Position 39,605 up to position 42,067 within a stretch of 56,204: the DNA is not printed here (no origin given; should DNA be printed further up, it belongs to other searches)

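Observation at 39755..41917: C5 DNA methyltransferase carrying ten tandem TRD-like repeats between motifs VIII and IX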

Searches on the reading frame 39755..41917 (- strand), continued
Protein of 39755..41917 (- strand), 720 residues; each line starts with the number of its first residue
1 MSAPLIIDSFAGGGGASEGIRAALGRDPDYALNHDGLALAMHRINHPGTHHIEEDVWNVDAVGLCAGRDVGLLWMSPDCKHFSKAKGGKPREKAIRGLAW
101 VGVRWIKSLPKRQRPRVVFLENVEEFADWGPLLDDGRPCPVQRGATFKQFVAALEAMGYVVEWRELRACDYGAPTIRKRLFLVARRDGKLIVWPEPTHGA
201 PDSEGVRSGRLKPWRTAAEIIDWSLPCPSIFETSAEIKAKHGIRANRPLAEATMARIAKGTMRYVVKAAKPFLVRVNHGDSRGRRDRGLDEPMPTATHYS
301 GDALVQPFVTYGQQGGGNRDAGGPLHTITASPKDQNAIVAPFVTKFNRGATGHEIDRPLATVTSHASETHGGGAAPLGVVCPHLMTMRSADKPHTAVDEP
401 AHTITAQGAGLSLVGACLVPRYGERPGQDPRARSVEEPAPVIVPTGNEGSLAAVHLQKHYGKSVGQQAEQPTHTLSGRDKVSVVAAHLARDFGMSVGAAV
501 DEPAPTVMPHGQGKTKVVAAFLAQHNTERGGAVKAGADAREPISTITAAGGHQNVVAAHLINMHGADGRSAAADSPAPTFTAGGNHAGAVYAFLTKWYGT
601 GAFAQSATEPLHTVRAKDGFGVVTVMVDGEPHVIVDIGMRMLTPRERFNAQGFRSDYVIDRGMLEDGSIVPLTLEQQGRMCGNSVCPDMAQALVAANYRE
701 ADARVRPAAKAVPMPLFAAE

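Call 40: get_annotated_region(hit=H8, flank=3000)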
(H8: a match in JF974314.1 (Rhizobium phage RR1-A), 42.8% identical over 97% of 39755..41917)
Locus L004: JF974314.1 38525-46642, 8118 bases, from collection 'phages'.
description: Rhizobium phage RR1-A genomic sequence.
organism: Rhizobium phage RR1-A (NCBI taxid 929833)
taxonomy: Viruses; Duplodnaviria; Heunggongvirae; Uroviricota; Caudoviricetes
host: Rhizobium radiobacter P007; source: -; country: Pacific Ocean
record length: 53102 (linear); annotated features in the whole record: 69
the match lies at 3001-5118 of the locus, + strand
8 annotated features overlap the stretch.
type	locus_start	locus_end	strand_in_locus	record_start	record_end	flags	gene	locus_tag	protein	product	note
CDS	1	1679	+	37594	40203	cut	-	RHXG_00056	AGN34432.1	DNA methylase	-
CDS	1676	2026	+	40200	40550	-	-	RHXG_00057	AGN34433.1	hypothetical protein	-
CDS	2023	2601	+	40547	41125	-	-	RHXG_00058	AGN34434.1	hypothetical protein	-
CDS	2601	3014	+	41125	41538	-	-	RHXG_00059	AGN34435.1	hypothetical protein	-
CDS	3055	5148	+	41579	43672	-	-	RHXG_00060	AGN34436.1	C-5 cytosine-specific DNA methylase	-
CDS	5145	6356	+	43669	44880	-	-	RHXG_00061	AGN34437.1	phosphoadenosine phosphosulfate reductase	-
CDS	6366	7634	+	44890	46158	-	-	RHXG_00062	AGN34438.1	hypothetical protein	-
CDS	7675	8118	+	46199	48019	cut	-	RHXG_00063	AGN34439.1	DNA primase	-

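Call 66: fold_search(model_id=the predicted structure, library=pdb)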
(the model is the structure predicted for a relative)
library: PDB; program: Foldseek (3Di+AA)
matches with E <= 10: 707; with E <= 0.001: 171
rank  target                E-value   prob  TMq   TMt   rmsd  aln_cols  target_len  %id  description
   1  3pt6_B                4.5e-12  1.00  0.22  0.17   4.6       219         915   26  Crystal structure of mouse DNMT1(650-1602) in complex with DNA (released 2010-12-29)
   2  9v36_A                9.8e-12  1.00  0.24  0.21   5.6       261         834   26  Human DNMT1 (aa 698-1616) bound to hemimethylated dsDNA and Inhibitor DMI26 (released 2026-03-18)
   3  9k2w_B                1.1e-11  1.00  0.22  0.16   4.6       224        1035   27  Cryo-EM structure of USP7:DNMT1 complex; closed conformation (released 2025-06-25)
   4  7sfg_A                1.2e-11  1.00  0.22  0.19   4.7       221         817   27  Human DNMT1(729-1600) Bound to Zebularine-Containing 12mer dsDNA and Cofactor SAM (released 2022-03-30)
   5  6x9j_A                1.2e-11  1.00  0.22  0.19   5.6       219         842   27  Human DNMT1(729-1600) Bound to Zebularine-Containing 12mer dsDNA and Inhibitor GSK3830052 (released 2021-07-07)
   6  6x9k_A                1.2e-11  1.00  0.23  0.20   6.8       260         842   26  Human DNMT1(729-1600) Bound to Zebularine-Containing 12mer dsDNA and Inhibitor GSK3685032A (released 2021-07-07)
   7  3pt6_A                1.6e-11  1.00  0.23  0.18   4.2       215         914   26  Crystal structure of mouse DNMT1(650-1602) in complex with DNA (released 2010-12-29)
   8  9k2x_B                4.3e-11  1.00  0.22  0.16   4.5       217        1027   28  Cryo-EM structure of USP7:DNMT1 complex; open conformation (released 2025-06-25)
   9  4yoc_A                4.3e-11  1.00  0.22  0.18   5.1       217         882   26  Crystal Structure of human DNMT1 and USP7/HAUSP complex (released 2015-05-27)
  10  6x9i_A                4.6e-11  1.00  0.22  0.19   4.5       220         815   27  Human DNMT1(729-1600) Bound to Zebularine-Containing 12mer dsDNA (released 2021-07-07)
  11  3av4                  4.9e-11  1.00  0.22  0.14   5.6       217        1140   25  Crystal structure of mouse DNA methyltransferase 1 (released 2011-05-04)
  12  3swr                  4.9e-11  1.00  0.22  0.17   4.9       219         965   27  Structure of human DNMT1 (601-1600) in complex with Sinefungin (released 2011-08-10)
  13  5gut                  7.8e-11  1.00  0.22  0.20   4.9       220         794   28  The crystal structure of mouse DNMT1 (731-1602) mutant - N1248A (released 2017-09-06)
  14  9m5u_A                7.8e-11  1.00  0.21  0.20   6.9       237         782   26  Cryo-EM structure of Arabidopsis thaliana MET1 (aa:621-1534) in complex with hemimethylated DNA analog (released 2025-08-20)
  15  3av6                  1.1e-10  1.00  0.22  0.14   5.5       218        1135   26  Crystal structure of mouse DNA methyltransferase 1 with AdoMet (released 2011-05-04)
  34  1dct_A                4.4e-10  1.00  0.21  0.44   4.4       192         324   23  DNA (CYTOSINE-5) METHYLASE FROM HAEIII COVALENTLY BOUND TO DNA (released 1995-09-15)
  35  3g7u                  4.9e-10  1.00  0.20  0.40   3.6       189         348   24  Crystal structure of putative DNA modification methyltransferase encoded within prophage Cp-933R (E.coli) (released 2009-02-24)
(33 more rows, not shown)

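Call 76: predict_structure(alignment_id=A4)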
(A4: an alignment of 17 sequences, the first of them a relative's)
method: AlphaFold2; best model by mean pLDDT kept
length: 720 residues; sequences in the alignment: 17
mean_pLDDT: 45.5   pTM: 0.46
mean pLDDT of the five models: 45.5, 44.2, 43.5, 43.4, 41.6
residues with pLDDT >= 90: 47; 70-90: 140; 50-70: 58; < 50: 475
segments of 3 or more residues with pLDDT < 50: 80-95, 216-237, 242-654, 702-720
pLDDT, mean of each block of 10 residues (from residue 1): 79 73 89 79 83 76 82 75 39 52 83 91 67 67 79 92 87 72 91 88 84 56 37 47 40 40 37 28 31 24 25 23 23 23 27 31 26 23 20 27 21 23 28 27 20 21 22 23 20 24 23 21 29 38 26 21 23 24 28 33 24 25 27 29 39 48 81 59 67 87 41 36
secondary structure, 60 per line:
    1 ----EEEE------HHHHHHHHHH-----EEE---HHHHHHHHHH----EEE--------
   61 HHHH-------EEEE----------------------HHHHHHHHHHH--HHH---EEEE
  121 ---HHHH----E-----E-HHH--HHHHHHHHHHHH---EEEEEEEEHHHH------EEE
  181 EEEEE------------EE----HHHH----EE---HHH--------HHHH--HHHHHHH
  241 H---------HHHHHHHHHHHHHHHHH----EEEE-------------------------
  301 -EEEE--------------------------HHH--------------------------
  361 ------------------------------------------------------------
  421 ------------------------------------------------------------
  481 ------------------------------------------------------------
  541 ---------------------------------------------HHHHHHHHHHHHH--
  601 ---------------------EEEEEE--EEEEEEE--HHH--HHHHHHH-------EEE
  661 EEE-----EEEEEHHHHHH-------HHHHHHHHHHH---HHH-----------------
elements in order (helices of 4 or more, strands of 3 or more residues): E5-8 H15-24 E30-32 H36-45 E50-52 H61-64 E72-75 H98-108 E117-120 H124-127 H145-156 E160-167 H168-171 E178-185 H204-207 H228-231 H234-241 H251-267 E272-275 E302-305 H586-598 E622-627 E630-636 H644-650 E658-663 E669-673 H674-679 H687-697

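Call 90: find_encoding_contigs(protein=P0002, flank=3000, max_places=2)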
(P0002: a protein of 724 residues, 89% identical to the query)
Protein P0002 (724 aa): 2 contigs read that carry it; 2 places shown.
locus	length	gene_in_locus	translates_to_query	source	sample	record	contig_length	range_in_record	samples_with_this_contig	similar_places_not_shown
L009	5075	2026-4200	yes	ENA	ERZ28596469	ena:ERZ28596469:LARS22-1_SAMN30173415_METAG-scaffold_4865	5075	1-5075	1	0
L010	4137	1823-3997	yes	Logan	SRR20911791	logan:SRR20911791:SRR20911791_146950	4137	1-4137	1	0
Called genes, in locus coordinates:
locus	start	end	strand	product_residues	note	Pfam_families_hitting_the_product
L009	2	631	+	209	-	?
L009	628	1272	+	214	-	-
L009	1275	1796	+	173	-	PF11672:DUF3268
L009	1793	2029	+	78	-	-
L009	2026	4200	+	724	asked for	PF00145:DNA_methylase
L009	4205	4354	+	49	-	-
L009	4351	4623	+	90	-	-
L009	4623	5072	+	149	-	-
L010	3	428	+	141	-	?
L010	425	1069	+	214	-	-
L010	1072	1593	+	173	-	PF11672:DUF3268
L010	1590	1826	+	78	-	-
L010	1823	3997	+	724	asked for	PF00145:DNA_methylase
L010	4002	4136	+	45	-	?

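Call 91: find_encoding_contigs(protein=P0055, flank=5000, max_places=2)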
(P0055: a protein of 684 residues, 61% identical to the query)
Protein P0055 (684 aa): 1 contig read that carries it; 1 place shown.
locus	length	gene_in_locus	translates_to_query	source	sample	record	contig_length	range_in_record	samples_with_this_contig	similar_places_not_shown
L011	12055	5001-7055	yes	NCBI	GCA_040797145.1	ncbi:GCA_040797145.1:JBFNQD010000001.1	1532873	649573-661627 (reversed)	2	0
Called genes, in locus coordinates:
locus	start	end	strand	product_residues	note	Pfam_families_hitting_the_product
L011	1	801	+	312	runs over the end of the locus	PF12684:DUF3799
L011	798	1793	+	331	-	PF03837:RecT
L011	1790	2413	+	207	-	-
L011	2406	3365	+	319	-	PF07505:DUF5131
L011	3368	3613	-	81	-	PF06169:DUF982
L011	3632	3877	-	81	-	PF06169:DUF982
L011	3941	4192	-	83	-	PF06169:DUF982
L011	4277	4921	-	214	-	-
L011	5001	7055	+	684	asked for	PF00145:DNA_methylase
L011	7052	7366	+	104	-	-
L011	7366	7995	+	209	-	-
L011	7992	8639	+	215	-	-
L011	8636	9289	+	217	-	-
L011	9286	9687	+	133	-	-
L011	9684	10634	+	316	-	PF00589:Phage_integrase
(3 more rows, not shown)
